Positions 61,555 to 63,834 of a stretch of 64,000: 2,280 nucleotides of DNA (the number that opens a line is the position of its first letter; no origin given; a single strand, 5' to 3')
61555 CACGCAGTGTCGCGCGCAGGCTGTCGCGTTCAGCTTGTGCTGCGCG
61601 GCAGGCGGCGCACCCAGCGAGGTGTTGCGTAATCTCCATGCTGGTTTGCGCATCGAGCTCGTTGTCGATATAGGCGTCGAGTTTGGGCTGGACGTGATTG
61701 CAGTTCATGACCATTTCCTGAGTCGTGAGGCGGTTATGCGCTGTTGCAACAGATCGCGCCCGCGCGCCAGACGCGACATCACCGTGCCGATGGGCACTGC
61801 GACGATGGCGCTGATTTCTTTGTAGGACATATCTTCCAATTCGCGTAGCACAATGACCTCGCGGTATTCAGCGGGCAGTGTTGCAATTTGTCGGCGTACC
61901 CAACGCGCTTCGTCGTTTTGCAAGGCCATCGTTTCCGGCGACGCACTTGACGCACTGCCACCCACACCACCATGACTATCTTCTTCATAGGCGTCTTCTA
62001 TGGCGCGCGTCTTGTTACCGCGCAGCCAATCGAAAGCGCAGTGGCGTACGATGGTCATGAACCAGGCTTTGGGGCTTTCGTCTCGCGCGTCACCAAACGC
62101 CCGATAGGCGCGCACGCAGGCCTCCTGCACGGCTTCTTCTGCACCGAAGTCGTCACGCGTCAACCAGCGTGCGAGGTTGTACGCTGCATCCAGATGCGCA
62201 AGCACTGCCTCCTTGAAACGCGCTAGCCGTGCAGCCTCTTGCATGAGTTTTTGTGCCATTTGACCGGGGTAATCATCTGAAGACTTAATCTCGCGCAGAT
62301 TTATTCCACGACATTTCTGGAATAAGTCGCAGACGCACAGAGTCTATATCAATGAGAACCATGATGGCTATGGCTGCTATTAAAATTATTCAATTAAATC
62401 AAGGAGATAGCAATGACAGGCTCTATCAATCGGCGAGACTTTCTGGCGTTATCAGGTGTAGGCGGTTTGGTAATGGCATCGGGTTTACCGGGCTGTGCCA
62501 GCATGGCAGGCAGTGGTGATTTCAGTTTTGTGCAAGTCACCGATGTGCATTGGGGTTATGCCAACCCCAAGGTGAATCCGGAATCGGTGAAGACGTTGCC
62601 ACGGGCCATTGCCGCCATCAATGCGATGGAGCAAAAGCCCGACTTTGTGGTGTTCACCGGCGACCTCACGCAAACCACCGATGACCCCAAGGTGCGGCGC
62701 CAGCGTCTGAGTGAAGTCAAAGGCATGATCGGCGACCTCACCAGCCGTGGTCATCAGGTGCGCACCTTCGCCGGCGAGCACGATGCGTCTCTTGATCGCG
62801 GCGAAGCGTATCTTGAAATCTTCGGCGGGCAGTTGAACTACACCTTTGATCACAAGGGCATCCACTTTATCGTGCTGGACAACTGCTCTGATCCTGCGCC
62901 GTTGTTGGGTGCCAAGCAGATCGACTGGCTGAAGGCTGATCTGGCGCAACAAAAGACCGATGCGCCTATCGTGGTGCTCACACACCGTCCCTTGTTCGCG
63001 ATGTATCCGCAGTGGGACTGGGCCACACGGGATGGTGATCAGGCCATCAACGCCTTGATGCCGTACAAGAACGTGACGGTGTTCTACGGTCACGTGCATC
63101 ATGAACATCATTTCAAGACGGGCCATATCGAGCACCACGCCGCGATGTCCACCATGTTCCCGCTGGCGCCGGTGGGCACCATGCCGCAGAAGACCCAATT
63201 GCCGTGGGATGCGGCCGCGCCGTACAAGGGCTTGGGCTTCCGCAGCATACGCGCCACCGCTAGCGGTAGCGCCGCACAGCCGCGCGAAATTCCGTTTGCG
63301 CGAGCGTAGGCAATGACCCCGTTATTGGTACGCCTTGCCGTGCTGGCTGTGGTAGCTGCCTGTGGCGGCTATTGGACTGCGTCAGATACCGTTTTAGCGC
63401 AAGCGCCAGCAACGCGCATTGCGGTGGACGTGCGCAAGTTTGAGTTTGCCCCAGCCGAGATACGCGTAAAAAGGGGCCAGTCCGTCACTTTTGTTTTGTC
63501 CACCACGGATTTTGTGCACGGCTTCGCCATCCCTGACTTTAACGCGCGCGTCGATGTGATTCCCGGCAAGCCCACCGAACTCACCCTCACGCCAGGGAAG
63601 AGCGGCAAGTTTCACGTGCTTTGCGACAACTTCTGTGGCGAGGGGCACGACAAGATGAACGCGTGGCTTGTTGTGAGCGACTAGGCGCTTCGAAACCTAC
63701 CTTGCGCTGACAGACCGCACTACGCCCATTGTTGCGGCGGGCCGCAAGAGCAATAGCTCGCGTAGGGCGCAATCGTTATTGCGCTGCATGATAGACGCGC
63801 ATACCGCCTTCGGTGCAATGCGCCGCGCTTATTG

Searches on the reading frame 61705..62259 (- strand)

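Call 70: search_protein_families(library=pfam, proteins=[window:61705-62259:-], max_evalue=0.00001)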
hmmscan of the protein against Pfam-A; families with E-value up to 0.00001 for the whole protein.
window:61705-62259:- (184 aa): 3 families
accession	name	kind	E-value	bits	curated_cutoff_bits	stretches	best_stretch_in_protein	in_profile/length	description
PF08281.18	Sigma70_r4_2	-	2e-16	59.8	25.7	1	119-169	2-52/54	Sigma-70, region 4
PF04542.20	Sigma70_r2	-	2.1e-13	50.3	24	1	19-83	2-69/71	Sigma-70 region 2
PF04545.22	Sigma70_r4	-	4.7e-09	36.1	24.1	1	125-172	2-49/50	Sigma-70, region 4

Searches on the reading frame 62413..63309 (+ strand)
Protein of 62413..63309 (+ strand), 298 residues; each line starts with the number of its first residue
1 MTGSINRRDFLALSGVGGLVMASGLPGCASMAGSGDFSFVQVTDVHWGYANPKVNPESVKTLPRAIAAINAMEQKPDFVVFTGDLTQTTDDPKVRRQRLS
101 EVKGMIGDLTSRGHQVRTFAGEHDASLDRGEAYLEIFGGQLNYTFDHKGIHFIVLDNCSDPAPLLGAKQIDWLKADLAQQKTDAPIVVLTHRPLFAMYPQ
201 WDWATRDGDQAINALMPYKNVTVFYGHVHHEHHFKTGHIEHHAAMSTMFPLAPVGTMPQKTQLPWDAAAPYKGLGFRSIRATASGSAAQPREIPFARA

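Call 70: search_protein_families(library=pfam, proteins=[window:62413-63309:+], max_evalue=0.00001)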
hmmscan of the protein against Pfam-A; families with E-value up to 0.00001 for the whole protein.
window:62413-63309:+ (298 aa): 1 family
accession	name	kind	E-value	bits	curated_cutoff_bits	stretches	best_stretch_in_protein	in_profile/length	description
PF00149.33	Metallophos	-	7.3e-12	46.5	21.5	1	38-230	2-190/191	Calcineurin-like phosphoesterase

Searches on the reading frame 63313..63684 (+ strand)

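Call 70: search_protein_families(library=pfam, proteins=[window:63313-63684:+], max_evalue=0.00001)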
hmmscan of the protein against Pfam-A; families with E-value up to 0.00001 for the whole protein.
window:63313-63684:+ (123 aa): 2 families
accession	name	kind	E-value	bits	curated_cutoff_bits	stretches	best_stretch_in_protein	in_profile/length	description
PF13473.12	Cupredoxin_1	-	5.7e-11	42.8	27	1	20-107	7-94/104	Cupredoxin-like domain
PF00116.26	COX2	-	9.7e-10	38.8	22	1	52-116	50-114/120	Cytochrome C oxidase subunit II, periplasmic domain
